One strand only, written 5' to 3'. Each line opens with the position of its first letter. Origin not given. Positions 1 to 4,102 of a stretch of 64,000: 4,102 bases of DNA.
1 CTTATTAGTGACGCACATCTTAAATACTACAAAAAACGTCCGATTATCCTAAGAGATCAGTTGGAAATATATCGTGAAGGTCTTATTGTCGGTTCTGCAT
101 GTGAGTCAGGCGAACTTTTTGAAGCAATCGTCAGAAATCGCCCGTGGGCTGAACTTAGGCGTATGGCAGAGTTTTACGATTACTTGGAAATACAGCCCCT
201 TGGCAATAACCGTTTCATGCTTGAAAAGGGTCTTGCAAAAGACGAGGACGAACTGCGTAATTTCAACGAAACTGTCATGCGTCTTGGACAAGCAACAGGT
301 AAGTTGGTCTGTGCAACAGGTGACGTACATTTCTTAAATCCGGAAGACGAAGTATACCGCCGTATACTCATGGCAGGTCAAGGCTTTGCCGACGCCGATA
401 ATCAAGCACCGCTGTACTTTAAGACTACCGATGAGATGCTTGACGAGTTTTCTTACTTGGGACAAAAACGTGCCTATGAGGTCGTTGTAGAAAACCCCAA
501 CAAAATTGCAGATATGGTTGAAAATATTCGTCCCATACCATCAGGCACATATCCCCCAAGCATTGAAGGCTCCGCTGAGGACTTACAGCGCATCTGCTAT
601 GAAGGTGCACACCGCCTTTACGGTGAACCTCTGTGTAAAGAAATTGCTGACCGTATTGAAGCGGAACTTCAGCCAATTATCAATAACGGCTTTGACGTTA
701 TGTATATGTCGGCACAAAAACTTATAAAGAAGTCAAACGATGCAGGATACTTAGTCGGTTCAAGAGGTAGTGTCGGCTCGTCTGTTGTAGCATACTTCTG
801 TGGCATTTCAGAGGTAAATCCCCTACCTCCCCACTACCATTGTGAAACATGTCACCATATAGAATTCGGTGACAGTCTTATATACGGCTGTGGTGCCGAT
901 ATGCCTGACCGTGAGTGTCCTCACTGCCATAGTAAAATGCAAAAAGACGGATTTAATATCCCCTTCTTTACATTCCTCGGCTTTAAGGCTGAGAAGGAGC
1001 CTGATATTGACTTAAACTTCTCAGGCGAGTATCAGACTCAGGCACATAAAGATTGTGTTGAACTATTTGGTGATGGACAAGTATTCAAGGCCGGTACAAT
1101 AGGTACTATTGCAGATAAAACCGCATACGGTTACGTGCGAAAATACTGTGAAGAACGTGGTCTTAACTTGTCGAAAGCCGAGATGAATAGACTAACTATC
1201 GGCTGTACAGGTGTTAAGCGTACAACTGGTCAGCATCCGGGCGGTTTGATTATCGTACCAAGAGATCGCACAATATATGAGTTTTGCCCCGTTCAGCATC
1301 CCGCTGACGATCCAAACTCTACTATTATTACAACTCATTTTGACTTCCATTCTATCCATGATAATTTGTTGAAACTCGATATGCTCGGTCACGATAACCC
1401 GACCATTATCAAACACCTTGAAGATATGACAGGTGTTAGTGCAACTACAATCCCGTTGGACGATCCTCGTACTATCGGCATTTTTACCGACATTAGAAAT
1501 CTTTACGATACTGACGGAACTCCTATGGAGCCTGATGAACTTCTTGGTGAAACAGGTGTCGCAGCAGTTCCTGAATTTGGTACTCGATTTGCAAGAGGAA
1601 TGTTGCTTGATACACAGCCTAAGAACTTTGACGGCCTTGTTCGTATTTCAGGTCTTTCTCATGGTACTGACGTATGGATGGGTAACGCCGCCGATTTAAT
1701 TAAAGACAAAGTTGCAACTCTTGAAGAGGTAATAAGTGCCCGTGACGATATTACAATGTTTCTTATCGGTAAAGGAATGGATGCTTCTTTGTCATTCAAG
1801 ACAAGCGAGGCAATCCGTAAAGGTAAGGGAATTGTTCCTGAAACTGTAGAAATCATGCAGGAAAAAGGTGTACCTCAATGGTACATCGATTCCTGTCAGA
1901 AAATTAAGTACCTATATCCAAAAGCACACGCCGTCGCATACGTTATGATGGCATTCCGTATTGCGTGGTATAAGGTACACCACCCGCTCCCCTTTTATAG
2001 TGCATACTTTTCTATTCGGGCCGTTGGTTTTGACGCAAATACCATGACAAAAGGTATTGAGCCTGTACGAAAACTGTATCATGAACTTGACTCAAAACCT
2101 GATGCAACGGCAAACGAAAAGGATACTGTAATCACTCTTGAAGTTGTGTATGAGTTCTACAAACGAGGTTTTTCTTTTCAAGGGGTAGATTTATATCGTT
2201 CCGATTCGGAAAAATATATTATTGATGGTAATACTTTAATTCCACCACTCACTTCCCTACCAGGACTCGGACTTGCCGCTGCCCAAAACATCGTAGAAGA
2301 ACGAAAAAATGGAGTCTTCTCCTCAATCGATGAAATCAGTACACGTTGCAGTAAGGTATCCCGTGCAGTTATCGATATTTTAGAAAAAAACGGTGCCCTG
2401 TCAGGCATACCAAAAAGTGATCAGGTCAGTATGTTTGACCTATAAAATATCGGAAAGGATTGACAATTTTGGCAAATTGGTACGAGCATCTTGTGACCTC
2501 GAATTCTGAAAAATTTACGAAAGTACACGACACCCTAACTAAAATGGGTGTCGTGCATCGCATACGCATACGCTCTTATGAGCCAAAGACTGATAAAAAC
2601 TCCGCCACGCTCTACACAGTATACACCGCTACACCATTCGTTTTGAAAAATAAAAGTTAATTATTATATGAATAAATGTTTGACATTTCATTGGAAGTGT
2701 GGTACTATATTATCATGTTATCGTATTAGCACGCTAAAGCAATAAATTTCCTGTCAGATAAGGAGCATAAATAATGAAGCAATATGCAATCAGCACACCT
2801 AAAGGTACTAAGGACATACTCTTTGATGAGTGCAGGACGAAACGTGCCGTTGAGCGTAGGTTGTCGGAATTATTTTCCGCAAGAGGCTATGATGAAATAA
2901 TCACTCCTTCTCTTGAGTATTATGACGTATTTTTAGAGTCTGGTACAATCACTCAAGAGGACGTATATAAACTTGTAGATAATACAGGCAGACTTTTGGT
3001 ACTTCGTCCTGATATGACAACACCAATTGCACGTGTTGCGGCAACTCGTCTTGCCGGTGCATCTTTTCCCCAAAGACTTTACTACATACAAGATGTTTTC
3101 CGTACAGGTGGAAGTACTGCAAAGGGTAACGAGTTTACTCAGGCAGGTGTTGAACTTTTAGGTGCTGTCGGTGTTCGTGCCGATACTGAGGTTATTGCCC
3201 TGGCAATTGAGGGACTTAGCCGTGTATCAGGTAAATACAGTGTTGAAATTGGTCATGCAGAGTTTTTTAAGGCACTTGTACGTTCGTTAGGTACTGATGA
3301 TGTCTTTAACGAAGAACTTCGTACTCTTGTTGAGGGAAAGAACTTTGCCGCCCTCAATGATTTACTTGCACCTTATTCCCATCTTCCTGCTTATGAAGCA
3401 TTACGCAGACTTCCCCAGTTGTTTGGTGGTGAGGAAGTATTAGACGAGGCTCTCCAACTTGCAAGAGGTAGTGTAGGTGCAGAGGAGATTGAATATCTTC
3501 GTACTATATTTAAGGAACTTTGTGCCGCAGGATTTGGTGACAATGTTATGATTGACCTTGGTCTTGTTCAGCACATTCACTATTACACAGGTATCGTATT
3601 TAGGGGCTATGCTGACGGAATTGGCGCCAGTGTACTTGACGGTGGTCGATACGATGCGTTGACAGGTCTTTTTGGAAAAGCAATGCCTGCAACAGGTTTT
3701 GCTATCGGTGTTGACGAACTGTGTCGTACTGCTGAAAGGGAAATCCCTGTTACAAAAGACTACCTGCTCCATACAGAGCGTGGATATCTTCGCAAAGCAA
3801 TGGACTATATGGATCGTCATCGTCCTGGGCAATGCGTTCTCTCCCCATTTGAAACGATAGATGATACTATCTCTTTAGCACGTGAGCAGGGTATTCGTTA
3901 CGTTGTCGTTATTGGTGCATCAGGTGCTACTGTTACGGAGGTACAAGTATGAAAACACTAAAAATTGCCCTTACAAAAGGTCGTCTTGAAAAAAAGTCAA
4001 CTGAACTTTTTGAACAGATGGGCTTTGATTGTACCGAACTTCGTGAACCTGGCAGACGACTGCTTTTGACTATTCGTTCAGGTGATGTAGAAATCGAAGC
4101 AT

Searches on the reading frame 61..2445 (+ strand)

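Call 75: search_protein_families(library=pfam, proteins=[window:61-2445:+], max_evalue=0.00001)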
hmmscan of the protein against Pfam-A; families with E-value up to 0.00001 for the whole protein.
window:61-2445:+ (794 aa): 3 families
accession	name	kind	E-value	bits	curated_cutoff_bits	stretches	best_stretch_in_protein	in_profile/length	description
PF07733.18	DNA_pol3_alpha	-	3.7e-55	187.8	23.9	2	174-363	2-151/260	Bacterial DNA polymerase III alpha NTPase domain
PF17657.6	DNA_pol3_finger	-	3.2e-19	69.3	22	1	446-590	1-148/166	Bacterial DNA polymerase III alpha subunit finger domain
PF14579.12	HHH_6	-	1.6e-10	41.5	25.6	1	706-784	4-84/90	Helix-hairpin-helix motif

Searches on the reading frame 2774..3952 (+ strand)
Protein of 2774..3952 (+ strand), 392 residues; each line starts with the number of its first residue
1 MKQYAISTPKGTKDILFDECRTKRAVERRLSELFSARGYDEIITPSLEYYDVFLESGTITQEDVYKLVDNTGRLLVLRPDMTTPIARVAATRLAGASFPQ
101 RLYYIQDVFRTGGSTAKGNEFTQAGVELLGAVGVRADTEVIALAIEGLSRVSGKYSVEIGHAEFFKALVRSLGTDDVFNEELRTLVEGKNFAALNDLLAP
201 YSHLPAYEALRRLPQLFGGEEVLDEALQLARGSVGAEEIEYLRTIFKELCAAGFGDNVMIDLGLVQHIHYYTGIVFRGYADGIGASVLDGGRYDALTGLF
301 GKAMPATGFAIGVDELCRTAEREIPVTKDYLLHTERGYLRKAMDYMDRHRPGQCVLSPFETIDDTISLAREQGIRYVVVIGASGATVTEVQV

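Call 75: search_protein_families(library=pfam, proteins=[window:2774-3952:+], max_evalue=0.00001)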
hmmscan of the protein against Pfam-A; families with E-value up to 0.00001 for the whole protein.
window:2774-3952:+ (392 aa): 1 family
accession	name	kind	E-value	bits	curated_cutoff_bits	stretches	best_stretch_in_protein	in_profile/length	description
PF13393.11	tRNA-synt_His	-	6.6e-78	262.5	25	1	11-316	1-308/308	Histidyl-tRNA synthetase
